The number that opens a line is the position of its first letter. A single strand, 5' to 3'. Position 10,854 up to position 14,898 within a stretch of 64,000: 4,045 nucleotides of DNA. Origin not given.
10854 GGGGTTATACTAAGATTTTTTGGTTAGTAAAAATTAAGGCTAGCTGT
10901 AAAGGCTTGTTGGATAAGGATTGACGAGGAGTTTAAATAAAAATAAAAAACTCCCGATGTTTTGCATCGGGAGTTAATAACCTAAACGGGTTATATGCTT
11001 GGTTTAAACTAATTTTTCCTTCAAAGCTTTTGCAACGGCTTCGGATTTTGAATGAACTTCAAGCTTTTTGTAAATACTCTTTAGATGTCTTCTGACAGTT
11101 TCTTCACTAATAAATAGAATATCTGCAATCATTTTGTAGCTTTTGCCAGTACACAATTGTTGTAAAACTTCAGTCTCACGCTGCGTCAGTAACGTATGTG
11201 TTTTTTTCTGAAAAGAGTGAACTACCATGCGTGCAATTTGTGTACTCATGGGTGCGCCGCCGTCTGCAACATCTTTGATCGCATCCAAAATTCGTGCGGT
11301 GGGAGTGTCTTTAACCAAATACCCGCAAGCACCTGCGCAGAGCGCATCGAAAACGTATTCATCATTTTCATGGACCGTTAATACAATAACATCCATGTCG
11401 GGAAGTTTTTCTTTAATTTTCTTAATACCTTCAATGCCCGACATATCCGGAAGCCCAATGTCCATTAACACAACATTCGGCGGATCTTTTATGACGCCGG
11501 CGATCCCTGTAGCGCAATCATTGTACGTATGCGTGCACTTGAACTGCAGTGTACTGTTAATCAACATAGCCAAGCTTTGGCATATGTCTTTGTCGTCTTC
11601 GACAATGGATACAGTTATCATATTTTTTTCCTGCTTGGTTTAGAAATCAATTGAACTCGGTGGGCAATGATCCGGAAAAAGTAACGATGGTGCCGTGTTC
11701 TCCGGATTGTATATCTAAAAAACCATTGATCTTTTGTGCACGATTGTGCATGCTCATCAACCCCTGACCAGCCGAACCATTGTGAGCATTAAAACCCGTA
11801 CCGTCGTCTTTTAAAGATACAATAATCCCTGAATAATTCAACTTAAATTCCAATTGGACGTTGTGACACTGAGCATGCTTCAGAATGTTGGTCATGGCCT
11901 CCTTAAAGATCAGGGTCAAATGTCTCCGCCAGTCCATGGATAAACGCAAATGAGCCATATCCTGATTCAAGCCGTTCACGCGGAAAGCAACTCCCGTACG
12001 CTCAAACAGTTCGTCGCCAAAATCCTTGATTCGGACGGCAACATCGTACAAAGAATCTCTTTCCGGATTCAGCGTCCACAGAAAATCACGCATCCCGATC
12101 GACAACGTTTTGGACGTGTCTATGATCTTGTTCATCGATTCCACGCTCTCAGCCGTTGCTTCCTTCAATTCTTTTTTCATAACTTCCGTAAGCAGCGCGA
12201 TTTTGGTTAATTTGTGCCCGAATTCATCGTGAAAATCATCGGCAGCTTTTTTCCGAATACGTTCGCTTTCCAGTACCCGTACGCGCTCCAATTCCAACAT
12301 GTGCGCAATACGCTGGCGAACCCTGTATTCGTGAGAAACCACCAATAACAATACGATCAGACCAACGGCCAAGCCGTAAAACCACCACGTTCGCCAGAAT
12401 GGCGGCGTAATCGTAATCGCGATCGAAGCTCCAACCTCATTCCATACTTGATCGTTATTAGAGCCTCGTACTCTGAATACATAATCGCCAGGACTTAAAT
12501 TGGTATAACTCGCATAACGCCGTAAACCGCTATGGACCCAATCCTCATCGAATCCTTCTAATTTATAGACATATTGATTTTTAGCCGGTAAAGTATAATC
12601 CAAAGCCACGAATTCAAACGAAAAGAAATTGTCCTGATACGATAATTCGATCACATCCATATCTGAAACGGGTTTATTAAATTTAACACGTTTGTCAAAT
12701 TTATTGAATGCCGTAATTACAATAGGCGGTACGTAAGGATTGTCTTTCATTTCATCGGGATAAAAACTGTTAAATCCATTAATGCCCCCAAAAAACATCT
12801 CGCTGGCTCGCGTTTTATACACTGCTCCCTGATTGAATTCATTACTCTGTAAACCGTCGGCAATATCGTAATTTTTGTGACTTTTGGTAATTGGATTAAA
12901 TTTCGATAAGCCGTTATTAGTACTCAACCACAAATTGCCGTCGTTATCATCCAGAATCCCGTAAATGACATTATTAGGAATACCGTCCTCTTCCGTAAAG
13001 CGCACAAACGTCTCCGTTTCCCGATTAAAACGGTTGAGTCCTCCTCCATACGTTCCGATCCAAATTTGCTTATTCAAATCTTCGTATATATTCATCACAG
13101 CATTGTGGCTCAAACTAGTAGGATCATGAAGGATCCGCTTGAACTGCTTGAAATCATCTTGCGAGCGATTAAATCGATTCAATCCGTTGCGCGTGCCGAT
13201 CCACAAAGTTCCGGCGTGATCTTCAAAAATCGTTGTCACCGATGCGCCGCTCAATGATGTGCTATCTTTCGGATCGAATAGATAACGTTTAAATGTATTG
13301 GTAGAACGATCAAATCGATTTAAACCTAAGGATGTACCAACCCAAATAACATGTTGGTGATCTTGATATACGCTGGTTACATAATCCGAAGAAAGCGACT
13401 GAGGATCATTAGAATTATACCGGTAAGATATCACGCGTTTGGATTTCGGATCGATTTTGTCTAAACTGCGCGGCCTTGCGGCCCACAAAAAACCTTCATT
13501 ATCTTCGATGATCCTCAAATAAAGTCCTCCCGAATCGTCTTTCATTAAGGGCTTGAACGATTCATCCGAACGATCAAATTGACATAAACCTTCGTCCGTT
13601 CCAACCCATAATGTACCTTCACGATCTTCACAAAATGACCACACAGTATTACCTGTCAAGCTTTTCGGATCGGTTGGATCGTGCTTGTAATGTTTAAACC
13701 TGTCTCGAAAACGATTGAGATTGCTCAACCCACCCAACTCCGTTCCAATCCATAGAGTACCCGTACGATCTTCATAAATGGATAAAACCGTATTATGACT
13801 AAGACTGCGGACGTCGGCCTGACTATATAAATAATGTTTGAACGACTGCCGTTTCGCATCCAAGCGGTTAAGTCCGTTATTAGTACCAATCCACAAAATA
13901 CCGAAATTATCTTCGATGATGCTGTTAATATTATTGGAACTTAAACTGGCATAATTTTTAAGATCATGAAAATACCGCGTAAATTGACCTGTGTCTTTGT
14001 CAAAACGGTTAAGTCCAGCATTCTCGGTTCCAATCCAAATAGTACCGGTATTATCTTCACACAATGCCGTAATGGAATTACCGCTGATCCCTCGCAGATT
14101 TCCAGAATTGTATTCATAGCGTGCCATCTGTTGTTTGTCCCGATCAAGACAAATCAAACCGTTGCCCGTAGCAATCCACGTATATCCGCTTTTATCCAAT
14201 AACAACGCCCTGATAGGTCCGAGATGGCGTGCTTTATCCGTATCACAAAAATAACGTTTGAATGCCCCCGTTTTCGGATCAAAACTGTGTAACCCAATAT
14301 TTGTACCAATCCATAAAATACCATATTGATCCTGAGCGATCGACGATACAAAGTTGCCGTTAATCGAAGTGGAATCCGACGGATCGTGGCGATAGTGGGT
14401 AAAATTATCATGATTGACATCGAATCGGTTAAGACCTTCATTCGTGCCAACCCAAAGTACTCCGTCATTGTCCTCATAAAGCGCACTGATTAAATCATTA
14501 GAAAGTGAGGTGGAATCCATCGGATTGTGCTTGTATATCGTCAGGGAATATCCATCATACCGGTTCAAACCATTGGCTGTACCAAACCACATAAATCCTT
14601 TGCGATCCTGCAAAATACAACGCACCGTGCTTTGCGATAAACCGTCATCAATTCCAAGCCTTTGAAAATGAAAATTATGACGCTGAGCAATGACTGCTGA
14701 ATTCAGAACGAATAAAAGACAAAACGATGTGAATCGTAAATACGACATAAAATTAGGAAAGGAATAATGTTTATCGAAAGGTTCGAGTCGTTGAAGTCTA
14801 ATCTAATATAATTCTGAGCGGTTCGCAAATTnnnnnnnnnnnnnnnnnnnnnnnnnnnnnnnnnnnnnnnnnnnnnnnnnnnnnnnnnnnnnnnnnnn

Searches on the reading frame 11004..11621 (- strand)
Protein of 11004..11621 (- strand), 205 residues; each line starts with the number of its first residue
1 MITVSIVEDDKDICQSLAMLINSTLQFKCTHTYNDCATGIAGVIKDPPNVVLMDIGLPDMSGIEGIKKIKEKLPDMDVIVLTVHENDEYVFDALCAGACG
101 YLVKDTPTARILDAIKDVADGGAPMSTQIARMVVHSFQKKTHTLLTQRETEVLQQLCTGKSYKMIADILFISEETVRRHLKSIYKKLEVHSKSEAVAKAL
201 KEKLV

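Call 43: search_protein_families(library=pfam, proteins=[window:11004-11621:-], max_evalue=0.001)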
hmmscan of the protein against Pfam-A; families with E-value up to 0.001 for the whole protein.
window:11004-11621:- (205 aa): 3 families
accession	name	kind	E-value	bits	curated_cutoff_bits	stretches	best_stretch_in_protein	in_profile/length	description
PF00072.30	Response_reg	-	7e-22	78.1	30.2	1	4-116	1-111/111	Response regulator receiver domain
PF00196.25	GerE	-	5.6e-20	71.2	23.5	1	144-198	2-56/57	Bacterial regulatory proteins, luxR family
PF04545.22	Sigma70_r4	-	5.2e-05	23.1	24.1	1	145-187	5-48/50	Sigma-70, region 4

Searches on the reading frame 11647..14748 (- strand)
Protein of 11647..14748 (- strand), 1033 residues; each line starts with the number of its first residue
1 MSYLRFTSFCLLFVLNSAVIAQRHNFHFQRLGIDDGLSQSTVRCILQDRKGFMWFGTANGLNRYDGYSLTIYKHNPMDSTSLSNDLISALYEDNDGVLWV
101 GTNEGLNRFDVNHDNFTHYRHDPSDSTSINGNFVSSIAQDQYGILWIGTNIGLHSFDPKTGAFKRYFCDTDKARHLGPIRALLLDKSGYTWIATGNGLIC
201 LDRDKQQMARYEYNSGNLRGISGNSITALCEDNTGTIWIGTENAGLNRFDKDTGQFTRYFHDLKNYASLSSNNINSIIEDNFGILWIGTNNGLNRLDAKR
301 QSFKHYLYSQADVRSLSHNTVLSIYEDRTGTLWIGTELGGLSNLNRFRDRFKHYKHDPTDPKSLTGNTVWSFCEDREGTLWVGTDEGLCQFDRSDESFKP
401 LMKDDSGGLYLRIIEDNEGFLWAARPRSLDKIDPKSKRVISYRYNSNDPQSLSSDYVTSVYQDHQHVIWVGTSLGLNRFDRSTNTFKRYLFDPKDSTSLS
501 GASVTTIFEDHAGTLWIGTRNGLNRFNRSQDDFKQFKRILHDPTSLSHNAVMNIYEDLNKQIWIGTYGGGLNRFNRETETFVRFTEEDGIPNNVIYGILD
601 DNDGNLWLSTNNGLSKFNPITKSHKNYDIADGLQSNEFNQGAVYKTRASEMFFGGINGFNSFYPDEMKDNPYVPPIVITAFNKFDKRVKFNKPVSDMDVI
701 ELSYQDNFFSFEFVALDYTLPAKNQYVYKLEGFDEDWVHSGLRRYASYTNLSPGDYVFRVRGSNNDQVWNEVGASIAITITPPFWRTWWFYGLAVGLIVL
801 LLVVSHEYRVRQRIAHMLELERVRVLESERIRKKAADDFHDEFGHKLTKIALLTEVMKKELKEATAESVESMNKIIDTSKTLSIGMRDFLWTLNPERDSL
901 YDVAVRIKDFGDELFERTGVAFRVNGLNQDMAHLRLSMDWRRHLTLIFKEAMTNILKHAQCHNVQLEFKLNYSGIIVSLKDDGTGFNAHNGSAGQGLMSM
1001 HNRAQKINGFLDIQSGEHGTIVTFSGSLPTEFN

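Call 43: search_protein_families(library=pfam, proteins=[window:11647-14748:-], max_evalue=0.001)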
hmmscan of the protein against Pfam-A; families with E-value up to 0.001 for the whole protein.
window:11647-14748:- (1033 aa): 7 families
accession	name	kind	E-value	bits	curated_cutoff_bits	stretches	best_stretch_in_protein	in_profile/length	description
PF07494.17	Reg_prop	-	9.6e-71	225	20.4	9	363-385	1-23/24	Two component regulator propeller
PF07495.19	Y_Y_Y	-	9.7e-20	70.7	26.6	1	717-780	1-64/65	Y_Y_Y domain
PF23748.1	Beta-prop_LRRK2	-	3.3e-13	49.8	26.9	0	496-522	268-294/359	LRRK2 beta propeller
PF08450.18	SGL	-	4.3e-10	40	26.3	1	188-291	4-105/246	SMP-30/Gluconolactonase/LRE-like region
PF07730.19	HisKA_3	-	9.2e-07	29.8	24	1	832-896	2-66/68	Histidine kinase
PF02518.31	HATPase_c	-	5.9e-06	27.1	26.4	1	942-1025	4-106/111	Histidine kinase-, DNA gyrase B-, and HSP90-like ATPase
PF13581.12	HATPase_c_2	-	5.2e-05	23.7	27.4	1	932-1023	20-124/127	Histidine kinase-like ATPase domain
